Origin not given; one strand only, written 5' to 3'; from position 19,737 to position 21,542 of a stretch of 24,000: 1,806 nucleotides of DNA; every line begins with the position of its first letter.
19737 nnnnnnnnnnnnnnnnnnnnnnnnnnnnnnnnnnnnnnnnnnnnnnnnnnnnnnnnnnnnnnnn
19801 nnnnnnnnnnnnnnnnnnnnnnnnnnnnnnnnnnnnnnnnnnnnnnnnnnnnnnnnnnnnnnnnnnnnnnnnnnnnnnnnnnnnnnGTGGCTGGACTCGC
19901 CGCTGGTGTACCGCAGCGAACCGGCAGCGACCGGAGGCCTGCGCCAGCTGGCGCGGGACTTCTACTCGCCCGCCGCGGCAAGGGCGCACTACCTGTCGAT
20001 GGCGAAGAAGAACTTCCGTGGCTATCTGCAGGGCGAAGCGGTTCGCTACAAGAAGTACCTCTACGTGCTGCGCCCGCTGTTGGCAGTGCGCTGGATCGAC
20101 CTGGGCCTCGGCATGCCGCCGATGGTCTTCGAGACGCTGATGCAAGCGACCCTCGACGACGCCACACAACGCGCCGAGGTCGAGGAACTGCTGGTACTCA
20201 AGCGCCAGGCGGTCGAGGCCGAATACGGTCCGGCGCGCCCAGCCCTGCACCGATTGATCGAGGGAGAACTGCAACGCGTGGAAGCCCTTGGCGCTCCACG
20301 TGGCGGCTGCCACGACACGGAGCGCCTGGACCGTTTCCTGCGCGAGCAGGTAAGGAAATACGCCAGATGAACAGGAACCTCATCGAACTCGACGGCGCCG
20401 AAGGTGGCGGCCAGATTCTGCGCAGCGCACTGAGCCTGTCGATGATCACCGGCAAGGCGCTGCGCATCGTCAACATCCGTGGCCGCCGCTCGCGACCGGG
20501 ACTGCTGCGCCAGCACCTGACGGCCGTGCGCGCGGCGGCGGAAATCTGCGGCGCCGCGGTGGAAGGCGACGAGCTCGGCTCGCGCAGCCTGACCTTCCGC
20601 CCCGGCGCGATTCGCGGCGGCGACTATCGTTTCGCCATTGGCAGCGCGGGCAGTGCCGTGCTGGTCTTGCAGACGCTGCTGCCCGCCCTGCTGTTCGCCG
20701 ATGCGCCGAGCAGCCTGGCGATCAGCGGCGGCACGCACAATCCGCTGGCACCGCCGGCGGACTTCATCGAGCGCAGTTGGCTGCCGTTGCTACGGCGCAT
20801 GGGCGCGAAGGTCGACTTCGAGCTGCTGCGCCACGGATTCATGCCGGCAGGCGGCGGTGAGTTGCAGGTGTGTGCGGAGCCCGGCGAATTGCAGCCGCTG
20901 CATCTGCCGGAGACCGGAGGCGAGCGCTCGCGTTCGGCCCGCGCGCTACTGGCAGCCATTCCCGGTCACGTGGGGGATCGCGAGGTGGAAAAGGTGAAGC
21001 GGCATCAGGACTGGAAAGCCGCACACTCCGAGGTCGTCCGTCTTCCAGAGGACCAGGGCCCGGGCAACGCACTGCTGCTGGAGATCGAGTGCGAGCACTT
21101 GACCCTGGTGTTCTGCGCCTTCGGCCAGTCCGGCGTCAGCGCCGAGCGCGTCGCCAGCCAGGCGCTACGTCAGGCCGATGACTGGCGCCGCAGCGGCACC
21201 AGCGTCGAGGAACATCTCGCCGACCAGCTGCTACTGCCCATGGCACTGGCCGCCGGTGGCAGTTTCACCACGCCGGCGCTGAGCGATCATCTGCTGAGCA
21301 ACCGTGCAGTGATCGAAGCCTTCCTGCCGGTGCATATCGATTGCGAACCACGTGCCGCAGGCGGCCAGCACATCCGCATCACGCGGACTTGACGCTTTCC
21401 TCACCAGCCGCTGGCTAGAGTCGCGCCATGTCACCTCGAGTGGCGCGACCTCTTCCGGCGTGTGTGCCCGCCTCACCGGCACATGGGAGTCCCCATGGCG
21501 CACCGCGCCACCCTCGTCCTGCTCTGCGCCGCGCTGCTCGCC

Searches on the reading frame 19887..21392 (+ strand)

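Call 9: search_protein_families(library=pfam, proteins=[window:19887-21392:+], max_evalue=0.001)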
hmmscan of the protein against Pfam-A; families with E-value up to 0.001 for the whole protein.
window:19887-21392:+ (501 aa): 2 families
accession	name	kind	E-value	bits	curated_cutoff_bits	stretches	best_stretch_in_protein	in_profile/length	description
PF01137.26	RTC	-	1.7e-78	263.3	27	1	172-485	3-220/221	RNA 3'-terminal phosphate cyclase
PF05189.18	RTC_insert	-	1.8e-10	41.6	23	1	350-429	10-96/102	RNA 3'-terminal phosphate cyclase (RTC), insert domain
